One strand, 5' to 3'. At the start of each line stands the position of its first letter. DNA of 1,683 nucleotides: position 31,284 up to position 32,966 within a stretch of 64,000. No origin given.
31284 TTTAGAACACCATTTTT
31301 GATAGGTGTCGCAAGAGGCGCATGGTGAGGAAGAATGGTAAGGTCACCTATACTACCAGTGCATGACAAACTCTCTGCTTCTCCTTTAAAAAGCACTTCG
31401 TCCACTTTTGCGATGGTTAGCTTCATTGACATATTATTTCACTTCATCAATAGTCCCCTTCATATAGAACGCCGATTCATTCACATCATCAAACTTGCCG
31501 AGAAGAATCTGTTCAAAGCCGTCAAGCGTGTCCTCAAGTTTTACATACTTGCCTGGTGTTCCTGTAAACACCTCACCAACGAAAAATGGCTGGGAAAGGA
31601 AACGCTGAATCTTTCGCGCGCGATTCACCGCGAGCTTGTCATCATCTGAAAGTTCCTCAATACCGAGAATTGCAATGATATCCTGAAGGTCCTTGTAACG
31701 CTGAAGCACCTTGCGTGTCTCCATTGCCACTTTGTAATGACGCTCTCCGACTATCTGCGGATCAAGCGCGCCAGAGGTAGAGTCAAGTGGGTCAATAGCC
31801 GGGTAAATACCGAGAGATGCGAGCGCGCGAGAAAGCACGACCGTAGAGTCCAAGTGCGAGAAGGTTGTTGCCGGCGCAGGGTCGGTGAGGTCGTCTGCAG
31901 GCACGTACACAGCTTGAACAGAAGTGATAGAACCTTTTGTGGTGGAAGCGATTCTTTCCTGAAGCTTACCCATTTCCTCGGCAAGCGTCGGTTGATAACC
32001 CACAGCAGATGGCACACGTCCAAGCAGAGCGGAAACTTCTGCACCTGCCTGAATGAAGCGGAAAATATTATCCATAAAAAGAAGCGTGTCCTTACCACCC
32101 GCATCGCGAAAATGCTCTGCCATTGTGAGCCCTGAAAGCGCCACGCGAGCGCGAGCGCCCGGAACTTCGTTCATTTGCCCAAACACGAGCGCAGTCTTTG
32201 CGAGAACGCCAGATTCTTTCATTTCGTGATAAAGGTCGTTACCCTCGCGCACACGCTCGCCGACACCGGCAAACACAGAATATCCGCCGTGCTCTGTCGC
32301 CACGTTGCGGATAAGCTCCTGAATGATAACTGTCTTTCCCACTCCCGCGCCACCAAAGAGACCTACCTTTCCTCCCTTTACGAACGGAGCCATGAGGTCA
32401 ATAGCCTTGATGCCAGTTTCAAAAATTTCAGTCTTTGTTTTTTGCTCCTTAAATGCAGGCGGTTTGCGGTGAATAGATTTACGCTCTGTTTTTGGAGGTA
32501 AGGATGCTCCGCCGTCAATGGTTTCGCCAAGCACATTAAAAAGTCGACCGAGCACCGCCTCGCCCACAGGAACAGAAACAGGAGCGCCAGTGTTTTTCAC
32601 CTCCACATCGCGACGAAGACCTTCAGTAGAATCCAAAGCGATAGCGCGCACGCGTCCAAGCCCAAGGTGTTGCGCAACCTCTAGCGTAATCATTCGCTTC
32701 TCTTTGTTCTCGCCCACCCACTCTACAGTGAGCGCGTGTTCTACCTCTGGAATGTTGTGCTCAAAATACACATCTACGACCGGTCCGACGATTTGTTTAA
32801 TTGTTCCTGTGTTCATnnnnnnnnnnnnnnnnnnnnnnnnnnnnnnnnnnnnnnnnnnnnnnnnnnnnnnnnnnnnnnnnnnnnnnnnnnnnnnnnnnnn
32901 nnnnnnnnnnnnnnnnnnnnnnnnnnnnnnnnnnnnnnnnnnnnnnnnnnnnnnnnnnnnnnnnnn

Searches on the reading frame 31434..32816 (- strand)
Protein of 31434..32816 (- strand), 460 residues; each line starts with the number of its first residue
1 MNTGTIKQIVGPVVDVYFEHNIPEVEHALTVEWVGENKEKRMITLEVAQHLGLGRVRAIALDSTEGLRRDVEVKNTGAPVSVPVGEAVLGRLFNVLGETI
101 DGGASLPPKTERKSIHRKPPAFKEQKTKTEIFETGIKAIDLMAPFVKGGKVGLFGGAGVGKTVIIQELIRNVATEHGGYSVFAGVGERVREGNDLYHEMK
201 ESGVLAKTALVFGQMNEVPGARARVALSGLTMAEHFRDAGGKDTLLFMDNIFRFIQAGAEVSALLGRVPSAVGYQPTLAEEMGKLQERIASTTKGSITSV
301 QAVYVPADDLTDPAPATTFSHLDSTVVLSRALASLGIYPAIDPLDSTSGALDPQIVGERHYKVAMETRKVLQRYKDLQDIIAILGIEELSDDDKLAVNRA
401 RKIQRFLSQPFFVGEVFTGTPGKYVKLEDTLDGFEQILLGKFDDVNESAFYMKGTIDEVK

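Call 8: search_protein_families(library=pfam, proteins=[window:31434-32816:-], max_evalue=0.001)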
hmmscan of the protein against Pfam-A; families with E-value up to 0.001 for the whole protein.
window:31434-32816:- (460 aa): 3 families
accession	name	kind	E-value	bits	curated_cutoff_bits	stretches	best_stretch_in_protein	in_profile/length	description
PF00006.31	ATP-synt_ab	-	1.5e-73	247.4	29.5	1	135-348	1-213/213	ATP synthase alpha/beta family, nucleotide-binding domain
PF22919.1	ATP-synt_VA_C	-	6.6e-15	55.4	24.7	1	353-428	5-82/101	C-terminal domain of V and A type ATP synthase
PF02874.29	ATP-synt_ab_N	-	1.5e-12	48.3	20.9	1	6-77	1-69/69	ATP synthase alpha/beta family, beta-barrel domain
